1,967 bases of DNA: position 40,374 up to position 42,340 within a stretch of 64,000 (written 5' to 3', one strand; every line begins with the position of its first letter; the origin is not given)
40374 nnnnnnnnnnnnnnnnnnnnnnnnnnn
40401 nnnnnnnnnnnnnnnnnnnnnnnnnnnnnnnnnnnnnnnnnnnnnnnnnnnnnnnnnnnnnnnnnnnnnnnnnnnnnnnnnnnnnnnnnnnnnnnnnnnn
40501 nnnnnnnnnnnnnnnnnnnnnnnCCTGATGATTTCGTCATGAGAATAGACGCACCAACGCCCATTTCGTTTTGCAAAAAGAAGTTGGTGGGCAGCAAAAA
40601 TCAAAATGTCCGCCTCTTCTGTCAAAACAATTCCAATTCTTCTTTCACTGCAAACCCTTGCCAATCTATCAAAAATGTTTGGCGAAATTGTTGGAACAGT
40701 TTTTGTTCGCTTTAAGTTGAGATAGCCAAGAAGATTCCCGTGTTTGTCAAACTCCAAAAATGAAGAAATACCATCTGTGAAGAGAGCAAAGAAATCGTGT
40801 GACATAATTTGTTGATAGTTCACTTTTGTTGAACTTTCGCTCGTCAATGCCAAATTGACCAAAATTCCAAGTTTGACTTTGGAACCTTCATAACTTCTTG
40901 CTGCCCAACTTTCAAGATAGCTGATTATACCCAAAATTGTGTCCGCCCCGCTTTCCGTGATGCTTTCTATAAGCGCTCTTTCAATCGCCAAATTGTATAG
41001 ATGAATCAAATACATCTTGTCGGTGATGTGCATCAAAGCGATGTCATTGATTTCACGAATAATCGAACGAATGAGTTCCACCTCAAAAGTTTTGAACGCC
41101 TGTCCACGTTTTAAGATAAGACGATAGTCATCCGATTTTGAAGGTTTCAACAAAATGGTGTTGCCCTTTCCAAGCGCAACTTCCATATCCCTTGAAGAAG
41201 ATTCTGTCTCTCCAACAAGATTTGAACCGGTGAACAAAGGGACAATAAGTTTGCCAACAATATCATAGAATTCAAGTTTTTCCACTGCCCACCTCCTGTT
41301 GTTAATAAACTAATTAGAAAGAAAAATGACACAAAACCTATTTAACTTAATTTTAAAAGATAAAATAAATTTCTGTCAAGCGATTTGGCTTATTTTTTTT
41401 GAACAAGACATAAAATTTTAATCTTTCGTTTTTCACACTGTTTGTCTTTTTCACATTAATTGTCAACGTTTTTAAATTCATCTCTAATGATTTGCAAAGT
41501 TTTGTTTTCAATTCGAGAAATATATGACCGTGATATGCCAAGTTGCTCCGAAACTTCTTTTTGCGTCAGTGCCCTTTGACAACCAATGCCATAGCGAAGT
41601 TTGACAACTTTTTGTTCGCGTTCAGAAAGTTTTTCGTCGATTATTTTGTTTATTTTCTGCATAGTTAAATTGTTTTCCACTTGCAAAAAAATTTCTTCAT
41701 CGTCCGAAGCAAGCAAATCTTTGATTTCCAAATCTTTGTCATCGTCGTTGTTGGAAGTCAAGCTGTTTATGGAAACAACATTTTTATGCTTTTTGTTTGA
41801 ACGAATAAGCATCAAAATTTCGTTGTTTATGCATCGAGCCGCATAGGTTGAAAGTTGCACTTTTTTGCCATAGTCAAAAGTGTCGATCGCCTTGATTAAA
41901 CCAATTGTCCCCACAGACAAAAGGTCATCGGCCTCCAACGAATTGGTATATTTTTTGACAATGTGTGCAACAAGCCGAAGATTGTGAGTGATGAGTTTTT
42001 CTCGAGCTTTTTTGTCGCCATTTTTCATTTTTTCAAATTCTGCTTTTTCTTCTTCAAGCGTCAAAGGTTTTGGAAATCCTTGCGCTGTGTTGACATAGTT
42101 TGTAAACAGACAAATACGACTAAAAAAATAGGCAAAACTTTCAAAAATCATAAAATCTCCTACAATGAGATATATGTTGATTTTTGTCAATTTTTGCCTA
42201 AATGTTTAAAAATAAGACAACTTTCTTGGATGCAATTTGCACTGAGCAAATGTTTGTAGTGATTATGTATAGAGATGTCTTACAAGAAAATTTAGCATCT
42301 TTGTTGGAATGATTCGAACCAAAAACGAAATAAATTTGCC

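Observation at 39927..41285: Divergent, possibly tandem-duplicated, DisA_N (diadenylate-cyclase fold) protein next to sigK with a non-canonical RHR motif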

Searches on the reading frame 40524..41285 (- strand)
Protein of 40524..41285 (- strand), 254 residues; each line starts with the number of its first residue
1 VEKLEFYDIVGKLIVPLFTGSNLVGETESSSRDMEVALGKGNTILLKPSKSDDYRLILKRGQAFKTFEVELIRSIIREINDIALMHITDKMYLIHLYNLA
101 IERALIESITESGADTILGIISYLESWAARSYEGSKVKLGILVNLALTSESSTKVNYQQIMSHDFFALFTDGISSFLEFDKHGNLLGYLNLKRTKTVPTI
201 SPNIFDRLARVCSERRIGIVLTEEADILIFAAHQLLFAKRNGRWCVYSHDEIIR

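Call 49: predict_structure(alignment_id=A4)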
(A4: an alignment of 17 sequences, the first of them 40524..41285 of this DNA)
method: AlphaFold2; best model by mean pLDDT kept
length: 254 residues; sequences in the alignment: 17
mean_pLDDT: 85.4   pTM: 0.84
mean pLDDT of the five models: 85.4, 84.4, 81.3, 80.7, 78.9
residues with pLDDT >= 90: 95; 70-90: 137; 50-70: 12; < 50: 10
segments of 3 or more residues with pLDDT < 50: 196-200, 251-254
pLDDT, mean of each block of 10 residues (from residue 1): 87 87 87 77 86 88 86 90 87 90 93 94 90 85 93 88 84 90 93 56 73 93 91 89 79 38
secondary structure, 60 per line:
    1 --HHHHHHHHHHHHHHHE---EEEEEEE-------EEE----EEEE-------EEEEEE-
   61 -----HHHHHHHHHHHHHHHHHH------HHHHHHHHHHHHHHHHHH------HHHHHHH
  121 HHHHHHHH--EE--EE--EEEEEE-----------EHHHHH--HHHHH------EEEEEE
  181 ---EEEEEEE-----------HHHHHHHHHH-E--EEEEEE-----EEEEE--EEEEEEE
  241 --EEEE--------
elements in order: H3-17 E22-28 E36-38 E43-46 E54-59 H66-83 H90-107 H114-128 E139-144 H157-161 H164-168 E175-180 E184-190 H202-211 E216-221 E227-231 E234-240 E243-246

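Call 52: fold_search(model_id=the predicted structure, library=pdb)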
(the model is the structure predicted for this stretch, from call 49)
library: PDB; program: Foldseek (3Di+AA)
matches with E <= 10: 161; with E <= 0.001: 0
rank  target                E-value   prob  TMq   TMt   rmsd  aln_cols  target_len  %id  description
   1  8ceo_d                2.4e-02  0.15  0.14  0.08  17.1       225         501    7  Yeast RNA polymerase II transcription pre-initiation complex with core Mediator and the +1 nucleosome (released 2023-03-08)
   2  7pkn_N                7.8e-01  0.08  0.18  0.15  20.4       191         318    7  Structure of the human CCAN deltaCT complex (released 2022-04-27)
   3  5f4h_A                7.8e-01  0.06  0.10  0.07  13.6        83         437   22  Archael RuvB-like Holiday junction helicase (released 2016-12-21)
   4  9qpq_P                8.8e-01  0.13  0.15  0.23   7.0        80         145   16  The structure of the COPI leaf bound to GOLPH3 (released 2025-10-22)
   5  4p6z_S                9.9e-01  0.14  0.16  0.23   6.6        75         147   11  Crystal structure of the human BST2 cytoplasmic domain and the HIV-1 Vpu cytoplasmic domain bound to the clathrin adap (released 2014-05-21)
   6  5n9j_W                1.1e+00  0.01  0.10  0.07  17.6       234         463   12  Core Mediator of transcriptional regulation (released 2017-05-17)
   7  8tes_G                1.2e+00  0.02  0.15  0.09  22.4       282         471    9  Human cytomegalovirus portal vertex, virion configuration 2 (VC2) (released 2024-03-06)
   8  4hmy_S                1.3e+00  0.12  0.17  0.25   6.1        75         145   12  Structural basis for recruitment and activation of the AP-1 clathrin adaptor complex by Arf1 (released 2013-03-06)
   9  8zwc_A                1.3e+00  0.08  0.22  0.11  12.8       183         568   10  Cryo-EM Structure of the BLOC-3 complex (released 2025-12-17)
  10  7o6r                  1.3e+00  0.02  0.10  0.07  12.5       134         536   10  Crystal structure of bovine Hsc70(aa1-554)E213A/D214A in complex with 1H-Indazole (released 2022-05-04)
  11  2vgl_S                1.4e+00  0.11  0.17  0.25   6.2        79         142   11  AP2 CLATHRIN ADAPTOR CORE (released 2007-12-25)
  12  5f4h_B                1.5e+00  0.04  0.11  0.07  13.6        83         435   22  Archael RuvB-like Holiday junction helicase (released 2016-12-21)
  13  5mc7_A                1.6e+00  0.10  0.16  0.25   7.0        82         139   13  Crystal structure of Truncated Human Coatomer Protein Complex, subunit Z1 (CopZ1) (released 2016-12-28)
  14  3hh0_C                1.6e+00  0.05  0.10  0.17  13.4       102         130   15  Crystal structure of a transcriptional regulator, MerR family from Bacillus cereus (released 2009-05-26)
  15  3tjz_C                1.7e+00  0.11  0.17  0.25   6.2        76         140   18  Crystal Structure of Arf1 Bound to the gamma/zeta-COP Core Complex (released 2012-02-22)
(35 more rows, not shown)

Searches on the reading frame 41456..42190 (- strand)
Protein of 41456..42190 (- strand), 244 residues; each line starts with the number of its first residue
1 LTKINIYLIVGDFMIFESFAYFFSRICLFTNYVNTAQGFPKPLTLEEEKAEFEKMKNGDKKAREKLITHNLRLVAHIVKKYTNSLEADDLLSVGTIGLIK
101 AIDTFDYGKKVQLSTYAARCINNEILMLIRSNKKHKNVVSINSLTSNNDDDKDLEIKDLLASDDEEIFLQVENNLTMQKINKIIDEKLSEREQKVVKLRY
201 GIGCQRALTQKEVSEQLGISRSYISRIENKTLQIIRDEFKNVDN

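Call 3: search_protein_families(library=pfam, proteins=[window:41456-42190:-], max_evalue=1)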
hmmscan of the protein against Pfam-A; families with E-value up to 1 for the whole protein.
window:41456-42190:- (244 aa): 20 families
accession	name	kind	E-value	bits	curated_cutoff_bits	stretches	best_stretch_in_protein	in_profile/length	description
PF04542.20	Sigma70_r2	-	1.9e-17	63.3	24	1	66-134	1-70/71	Sigma-70 region 2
PF04545.22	Sigma70_r4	-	1.8e-13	50.2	24.1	1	187-236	4-49/50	Sigma-70, region 4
PF01381.28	HTH_3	-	2.2e-07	31.2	23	1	205-230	7-32/55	Helix-turn-helix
PF12844.13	HTH_19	-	2e-06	28.1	30.2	1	205-231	10-36/64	Helix-turn-helix domain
PF13560.12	HTH_31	-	8.1e-05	23.3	27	1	205-229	12-36/64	Helix-turn-helix domain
PF01371.25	Trp_repressor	-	0.0031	18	27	1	170-241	9-82/88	Trp repressor protein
PF13413.12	HTH_25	-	0.0033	17.7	24.6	1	205-233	8-36/62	Helix-turn-helix domain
PF04552.19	Sigma54_DBD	-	0.018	15.2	22.8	1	188-233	32-76/160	Sigma-54, DNA binding domain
PF13384.12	HTH_23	-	0.02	15.1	24.6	1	207-227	17-37/50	Homeodomain-like domain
PF13412.12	HTH_24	-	0.021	14.9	21.9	1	208-226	18-36/48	Winged helix-turn-helix DNA-binding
PF08281.18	Sigma70_r4_2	-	0.022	14.9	25.7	1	186-222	9-41/54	Sigma-70, region 4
PF07638.17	Sigma70_ECF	-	0.023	15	21.1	1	53-237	9-177/185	ECF sigma factor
PF11013.13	DUF2851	-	0.027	13.9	25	1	161-236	87-163/375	Protein of unknown function (DUF2851)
PF04814.19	HNF-1_N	-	0.032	15.1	29.7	1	140-232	70-159/175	Hepatocyte nuclear factor 1 (HNF-1), N terminus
PF13443.12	HTH_26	-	0.035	14.8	22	1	206-235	9-38/63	Cro/C1-type HTH DNA-binding domain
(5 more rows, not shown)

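Call 4: search_protein_families(library=ncbifam, proteins=[window:41456-42190:-], max_evalue=1)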
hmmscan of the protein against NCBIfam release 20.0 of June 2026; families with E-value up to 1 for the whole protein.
window:41456-42190:- (244 aa): 72 families (the best 25 are shown)
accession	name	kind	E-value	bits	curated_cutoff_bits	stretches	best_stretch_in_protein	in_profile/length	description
NF004471.0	PRK05803.1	subfamily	8.5e-77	257.5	252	1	14-241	4-230/235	RNA polymerase sporulation sigma factor SigK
TIGR02846.1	spore_sigmaK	equivalog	6.6e-72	241.7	298.65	1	22-239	9-226/227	RNA polymerase sporulation sigma factor SigK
NF006158.0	PRK08301.1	equivalog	3.2e-61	206.9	339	1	30-241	28-239/241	RNA polymerase sporulation sigma factor SigE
TIGR02835.1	spore_sigmaE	equivalog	2.2e-57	194.2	348.6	1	31-241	22-232/234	RNA polymerase sporulation sigma factor SigE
TIGR02997.1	Sig70-cyanoRpoD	subfamily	7.2e-31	107.6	384.5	2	48-129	61-143/298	RNA polymerase sigma factor, RpoD/SigA family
NF006071.0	PRK08215.1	equivalog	1.6e-30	106.6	372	2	43-161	19-133/258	RNA polymerase sporulation sigma factor SigG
NF041931.2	MzaA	equivalog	2e-30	106.3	800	2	48-123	462-538/726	MZA anti-phage system associated sigma-70 family RNA polymerase sigma factor MzaA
TIGR02980.1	SigBFG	subfamily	2.8e-30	105.7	234.35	2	59-133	1-76/227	SigB/SigF/SigG family RNA polymerase sigma factor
NF004052.0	PRK05572.1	subfamily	1.1e-29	103.7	311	2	44-153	15-125/252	SigF/SigG family RNA polymerase sporulation sigma factor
TIGR02937.1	sigma70-ECF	superfamily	1.4e-29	102.8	42.9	1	62-237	2-163/165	sigma-70 family RNA polymerase sigma factor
TIGR02885.1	spore_sigF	equivalog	2.1e-29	103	321.45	2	53-154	3-105/231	RNA polymerase sporulation sigma factor SigF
TIGR02850.1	spore_sigG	equivalog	3.7e-29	102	457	2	43-143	16-117/254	RNA polymerase sporulation sigma factor SigG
TIGR02393.1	RpoD_Cterm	equivalog_domain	5.2e-27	95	354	2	62-125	1-65/238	RNA polymerase sigma factor RpoD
TIGR02394.1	rpoS_proteo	equivalog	1.9e-25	90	378.7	2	42-126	27-112/285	RNA polymerase sigma factor RpoS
NF005643.0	PRK07406.1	equivalog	2.4e-25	89.4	500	2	46-127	145-227/397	RNA polymerase sigma factor RpoD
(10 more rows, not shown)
